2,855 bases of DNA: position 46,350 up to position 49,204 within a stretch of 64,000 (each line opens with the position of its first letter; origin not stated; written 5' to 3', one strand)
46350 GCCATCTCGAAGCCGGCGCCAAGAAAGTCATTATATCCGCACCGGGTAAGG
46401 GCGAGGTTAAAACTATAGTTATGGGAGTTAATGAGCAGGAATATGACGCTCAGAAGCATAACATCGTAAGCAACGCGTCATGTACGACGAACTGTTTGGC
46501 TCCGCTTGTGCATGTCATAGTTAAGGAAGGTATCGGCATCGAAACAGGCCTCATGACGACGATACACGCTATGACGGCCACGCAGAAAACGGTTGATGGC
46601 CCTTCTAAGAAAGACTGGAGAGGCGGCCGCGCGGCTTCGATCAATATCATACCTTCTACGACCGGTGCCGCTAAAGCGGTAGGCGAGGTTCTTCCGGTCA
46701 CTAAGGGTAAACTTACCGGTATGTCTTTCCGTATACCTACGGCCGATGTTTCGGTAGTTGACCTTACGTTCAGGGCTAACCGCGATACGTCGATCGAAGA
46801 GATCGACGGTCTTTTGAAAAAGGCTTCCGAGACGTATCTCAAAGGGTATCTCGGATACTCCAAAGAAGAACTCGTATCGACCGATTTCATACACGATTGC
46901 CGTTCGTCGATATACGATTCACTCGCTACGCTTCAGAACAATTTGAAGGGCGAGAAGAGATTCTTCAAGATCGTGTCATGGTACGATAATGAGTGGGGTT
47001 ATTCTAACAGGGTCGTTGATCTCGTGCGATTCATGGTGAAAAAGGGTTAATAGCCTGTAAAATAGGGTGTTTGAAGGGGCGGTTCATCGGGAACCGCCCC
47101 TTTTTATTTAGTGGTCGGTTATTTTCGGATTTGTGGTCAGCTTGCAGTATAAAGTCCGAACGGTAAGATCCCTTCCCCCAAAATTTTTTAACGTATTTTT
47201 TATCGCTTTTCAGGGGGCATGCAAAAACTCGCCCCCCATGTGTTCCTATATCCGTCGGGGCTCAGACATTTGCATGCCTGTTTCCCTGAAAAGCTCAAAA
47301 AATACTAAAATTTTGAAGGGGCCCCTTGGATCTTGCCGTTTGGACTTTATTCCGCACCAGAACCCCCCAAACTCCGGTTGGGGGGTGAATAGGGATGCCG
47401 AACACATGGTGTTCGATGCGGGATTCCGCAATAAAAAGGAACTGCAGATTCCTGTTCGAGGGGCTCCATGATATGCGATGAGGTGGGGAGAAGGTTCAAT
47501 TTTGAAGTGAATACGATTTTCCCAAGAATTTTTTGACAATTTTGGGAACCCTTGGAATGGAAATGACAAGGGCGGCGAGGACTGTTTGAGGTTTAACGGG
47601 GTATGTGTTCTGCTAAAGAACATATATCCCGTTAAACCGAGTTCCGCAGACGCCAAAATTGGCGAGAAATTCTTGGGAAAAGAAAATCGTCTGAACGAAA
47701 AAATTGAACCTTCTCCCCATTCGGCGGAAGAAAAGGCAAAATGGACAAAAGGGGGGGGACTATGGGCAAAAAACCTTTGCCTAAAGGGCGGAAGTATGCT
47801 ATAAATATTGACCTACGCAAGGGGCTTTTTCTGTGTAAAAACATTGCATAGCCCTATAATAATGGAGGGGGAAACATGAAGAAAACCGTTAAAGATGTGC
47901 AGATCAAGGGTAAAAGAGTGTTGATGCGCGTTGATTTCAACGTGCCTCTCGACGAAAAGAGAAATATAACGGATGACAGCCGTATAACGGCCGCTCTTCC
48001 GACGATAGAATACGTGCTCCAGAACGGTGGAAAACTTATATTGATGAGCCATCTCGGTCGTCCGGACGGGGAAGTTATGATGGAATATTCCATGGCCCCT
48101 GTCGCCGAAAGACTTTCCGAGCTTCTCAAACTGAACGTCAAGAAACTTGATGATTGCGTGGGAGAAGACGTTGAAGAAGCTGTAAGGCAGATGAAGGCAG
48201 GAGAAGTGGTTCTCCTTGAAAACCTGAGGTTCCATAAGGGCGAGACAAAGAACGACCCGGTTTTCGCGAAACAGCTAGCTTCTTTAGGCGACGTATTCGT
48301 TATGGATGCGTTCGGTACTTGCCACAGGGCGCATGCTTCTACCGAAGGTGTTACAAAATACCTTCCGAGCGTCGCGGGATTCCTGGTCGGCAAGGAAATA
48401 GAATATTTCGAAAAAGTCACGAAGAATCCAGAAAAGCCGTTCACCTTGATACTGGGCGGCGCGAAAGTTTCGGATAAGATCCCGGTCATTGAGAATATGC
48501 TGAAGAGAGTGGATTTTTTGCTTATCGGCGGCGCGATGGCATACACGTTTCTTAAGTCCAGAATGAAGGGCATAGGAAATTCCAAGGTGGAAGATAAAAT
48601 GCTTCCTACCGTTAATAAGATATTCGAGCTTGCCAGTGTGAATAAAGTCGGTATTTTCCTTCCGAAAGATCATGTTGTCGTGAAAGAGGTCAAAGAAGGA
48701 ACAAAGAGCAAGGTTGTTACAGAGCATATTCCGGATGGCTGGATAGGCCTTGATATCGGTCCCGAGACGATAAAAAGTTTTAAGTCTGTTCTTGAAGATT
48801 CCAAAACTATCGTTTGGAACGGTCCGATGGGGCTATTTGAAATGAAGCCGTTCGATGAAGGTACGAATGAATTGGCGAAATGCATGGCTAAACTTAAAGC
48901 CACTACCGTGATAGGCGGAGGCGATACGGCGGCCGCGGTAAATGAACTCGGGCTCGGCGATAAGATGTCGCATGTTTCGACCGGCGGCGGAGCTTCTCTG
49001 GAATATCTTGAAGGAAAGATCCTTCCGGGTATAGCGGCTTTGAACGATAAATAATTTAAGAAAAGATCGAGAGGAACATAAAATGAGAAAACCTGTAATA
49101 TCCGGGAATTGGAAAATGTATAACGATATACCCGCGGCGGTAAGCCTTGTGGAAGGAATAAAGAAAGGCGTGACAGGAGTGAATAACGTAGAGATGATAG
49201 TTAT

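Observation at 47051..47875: Unusually long (825 bp) gap-pgk spacer occupied by two consecutive 200-240-bp imperfect palindromes (MITE-like insertions or long hairpin RNAs)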

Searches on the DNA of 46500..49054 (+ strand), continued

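Call 78: search_with_rna_model(model_id=R2, sources=[window, L004, L005, L006, L007, L008, L009, L010, L011, L012, L013, L014, L015, L016, L017, L018, L019, L020, L021, L022, L023, L024, L025, L026, L027, L028, L029, L030, L031, L032, L033, L034, L035, L036, L037, L038, L039, L040, L041, L042, L043, L044, L045, L046, L047, L048, L049, L050, L051, L052, L053, L054, L055, L056, L057, L058, L059, L060, L061, L062, L063, L064, L065, L066, L067, L068, L069, L070, L071, L072, L073, L074, L075, L076, L077, L078, L079, L080, L081, L082, L083, L090, L091], max_evalue=10, make_alignment=true)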
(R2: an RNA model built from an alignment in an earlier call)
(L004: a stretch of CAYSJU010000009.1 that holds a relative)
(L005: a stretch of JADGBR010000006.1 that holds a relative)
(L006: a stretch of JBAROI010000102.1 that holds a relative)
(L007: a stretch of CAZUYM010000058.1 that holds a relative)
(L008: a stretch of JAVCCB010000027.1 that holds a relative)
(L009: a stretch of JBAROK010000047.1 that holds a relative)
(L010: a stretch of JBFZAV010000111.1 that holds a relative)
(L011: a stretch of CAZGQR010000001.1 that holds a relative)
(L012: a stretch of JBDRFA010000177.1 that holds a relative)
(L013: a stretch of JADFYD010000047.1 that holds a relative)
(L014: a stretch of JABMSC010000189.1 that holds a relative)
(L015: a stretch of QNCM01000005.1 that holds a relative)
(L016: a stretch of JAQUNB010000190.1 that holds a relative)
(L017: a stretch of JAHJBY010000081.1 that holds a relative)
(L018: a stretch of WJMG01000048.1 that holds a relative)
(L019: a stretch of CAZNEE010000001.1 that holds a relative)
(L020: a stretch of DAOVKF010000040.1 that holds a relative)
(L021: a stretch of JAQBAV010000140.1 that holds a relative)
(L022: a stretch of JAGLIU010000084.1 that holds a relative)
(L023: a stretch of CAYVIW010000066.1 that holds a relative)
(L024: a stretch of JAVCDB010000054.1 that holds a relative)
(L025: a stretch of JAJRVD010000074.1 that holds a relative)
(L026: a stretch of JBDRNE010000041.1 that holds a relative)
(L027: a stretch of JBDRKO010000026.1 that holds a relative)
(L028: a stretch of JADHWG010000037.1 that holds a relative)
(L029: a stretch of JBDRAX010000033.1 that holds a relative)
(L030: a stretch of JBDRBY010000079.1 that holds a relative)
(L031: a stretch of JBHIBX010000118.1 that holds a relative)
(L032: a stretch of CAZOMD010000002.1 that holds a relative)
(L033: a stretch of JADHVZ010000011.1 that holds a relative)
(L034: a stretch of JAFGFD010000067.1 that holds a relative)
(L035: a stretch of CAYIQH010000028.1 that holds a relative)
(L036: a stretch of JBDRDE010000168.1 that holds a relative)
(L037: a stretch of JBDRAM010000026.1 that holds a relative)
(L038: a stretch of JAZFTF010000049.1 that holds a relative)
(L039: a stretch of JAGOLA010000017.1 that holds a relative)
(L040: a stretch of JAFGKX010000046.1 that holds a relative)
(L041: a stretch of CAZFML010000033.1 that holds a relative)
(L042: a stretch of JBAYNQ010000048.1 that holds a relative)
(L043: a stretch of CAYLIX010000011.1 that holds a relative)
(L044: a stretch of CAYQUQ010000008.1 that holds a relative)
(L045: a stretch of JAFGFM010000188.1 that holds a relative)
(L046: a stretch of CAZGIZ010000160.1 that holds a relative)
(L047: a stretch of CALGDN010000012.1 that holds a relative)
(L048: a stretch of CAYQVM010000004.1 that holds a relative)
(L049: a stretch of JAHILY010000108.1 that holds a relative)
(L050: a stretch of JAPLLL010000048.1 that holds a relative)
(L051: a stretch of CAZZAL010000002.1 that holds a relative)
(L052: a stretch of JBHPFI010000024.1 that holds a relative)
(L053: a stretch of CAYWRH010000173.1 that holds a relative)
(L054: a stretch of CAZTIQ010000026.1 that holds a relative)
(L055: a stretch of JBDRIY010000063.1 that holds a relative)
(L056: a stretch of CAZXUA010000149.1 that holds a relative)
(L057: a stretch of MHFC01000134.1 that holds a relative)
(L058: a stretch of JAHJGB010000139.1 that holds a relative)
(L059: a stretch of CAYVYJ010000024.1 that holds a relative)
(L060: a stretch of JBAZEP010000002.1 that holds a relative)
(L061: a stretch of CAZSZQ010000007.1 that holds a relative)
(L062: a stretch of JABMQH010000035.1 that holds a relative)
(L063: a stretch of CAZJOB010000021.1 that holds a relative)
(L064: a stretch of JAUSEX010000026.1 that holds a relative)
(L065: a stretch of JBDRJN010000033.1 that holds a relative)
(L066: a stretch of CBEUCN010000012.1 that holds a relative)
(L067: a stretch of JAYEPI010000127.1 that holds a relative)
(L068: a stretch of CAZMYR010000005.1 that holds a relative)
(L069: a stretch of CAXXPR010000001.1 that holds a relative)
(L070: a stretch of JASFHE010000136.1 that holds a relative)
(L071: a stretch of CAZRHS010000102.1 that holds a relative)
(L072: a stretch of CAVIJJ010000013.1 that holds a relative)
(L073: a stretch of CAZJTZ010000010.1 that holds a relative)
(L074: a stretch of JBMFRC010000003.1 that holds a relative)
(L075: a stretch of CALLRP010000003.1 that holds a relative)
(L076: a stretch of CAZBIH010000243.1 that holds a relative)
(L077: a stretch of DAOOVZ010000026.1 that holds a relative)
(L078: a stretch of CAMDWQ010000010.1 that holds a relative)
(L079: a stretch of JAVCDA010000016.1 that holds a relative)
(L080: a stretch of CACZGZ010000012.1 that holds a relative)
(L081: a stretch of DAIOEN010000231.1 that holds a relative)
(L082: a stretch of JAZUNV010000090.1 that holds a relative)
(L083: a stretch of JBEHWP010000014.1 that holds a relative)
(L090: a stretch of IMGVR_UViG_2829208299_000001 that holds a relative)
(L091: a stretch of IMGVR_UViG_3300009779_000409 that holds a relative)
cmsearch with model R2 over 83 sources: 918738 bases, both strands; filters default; matches with E-value up to 10: 7.
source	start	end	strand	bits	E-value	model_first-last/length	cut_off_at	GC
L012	9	177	-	210.1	9.2e-57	1-169/169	no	0.51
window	47501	47702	+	83.3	2.1e-20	1-169/169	no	0.41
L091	239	314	+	32.3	8.9e-06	43-123/169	no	0.67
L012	9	177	+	32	1.1e-05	1-169/169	no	0.51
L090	9026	9101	-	27.4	0.00023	35-131/169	no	0.75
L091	120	181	-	18.6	0.077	46-120/169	no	0.66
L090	10216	10287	+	14.9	0.86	36-130/169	no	0.69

Alignment A7: 7 matches aligned to the model, 247 columns, each read 5' to 3' on its own strand. Consensus structure (alignment columns), stored with it:
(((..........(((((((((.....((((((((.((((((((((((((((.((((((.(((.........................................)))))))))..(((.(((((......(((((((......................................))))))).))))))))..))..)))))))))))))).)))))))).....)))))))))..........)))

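Call 79: search_with_rna_model(model_id=R2, sources=[window, L012], filters=off, max_evalue=0.001, make_alignment=true)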
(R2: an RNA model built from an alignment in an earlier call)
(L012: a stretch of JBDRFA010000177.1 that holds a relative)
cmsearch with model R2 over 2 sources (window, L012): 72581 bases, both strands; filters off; matches with E-value up to 0.001: 5.
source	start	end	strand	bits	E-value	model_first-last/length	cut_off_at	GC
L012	9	177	-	210.1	7.2e-58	1-169/169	no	0.51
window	47512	47699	+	60.6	5.7e-15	13-166/169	no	0.43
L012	9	177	+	33.7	2.8e-07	1-169/169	no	0.51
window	47166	47326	-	31.8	9.9e-07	1-169/169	no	0.44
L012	7005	7129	+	22.9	0.00036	1-169/169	no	0.62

Alignment A8: 5 matches aligned to the model, 257 columns, each read 5' to 3' on its own strand. Consensus structure (alignment columns), stored with it:
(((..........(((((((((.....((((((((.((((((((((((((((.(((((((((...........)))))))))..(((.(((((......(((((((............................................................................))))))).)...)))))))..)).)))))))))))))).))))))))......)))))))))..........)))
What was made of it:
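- It scores 31.8 bits, while an unrelated generic hairpin scores 22.9 and the wrong strand of a true member scores 33.7 (call 79).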

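Call 91: search_with_rna_model(model_id=R2, sources=[L114, L117], filters=off, max_evalue=1)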
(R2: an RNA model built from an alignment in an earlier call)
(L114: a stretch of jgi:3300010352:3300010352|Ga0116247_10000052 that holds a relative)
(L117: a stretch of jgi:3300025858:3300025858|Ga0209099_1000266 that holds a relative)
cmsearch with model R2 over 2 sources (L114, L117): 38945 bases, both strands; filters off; matches with E-value up to 1: 5.
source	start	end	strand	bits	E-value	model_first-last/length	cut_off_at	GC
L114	490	547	+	17.9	0.005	1-169/169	no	0.21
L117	16996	17111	+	13.7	0.083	1-169/169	no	0.47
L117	14401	14488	+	13.5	0.092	1-169/169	no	0.44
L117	5308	5400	+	11.1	0.46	1-169/169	no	0.38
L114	18314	18406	+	11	0.51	1-169/169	no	0.37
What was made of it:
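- No further copies were found in 79 kb (calls 79, 91).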

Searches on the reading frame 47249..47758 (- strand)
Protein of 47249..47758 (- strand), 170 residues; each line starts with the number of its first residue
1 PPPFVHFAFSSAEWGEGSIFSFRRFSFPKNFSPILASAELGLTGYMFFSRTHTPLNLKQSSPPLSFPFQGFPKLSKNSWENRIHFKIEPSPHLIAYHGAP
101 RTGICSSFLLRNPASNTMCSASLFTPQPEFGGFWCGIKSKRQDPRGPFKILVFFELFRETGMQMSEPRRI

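Call 105: search_protein_representatives(protein=window:47249-47758:-)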
Query: 170 residues. Proteins with E-value up to 0.001 (for the whole library): 5; up to 1e-10: 1; up to 1e-30: 0. The best 5 are listed.
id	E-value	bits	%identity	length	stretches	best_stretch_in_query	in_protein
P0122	1.5e-12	64.4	40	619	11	64-100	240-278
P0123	8.5e-07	45.6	30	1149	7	121-159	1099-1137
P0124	1.2e-04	38.7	41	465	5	111-137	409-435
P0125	3.1e-04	37.3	34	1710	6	110-146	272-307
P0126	4.2e-04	36.8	35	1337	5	115-150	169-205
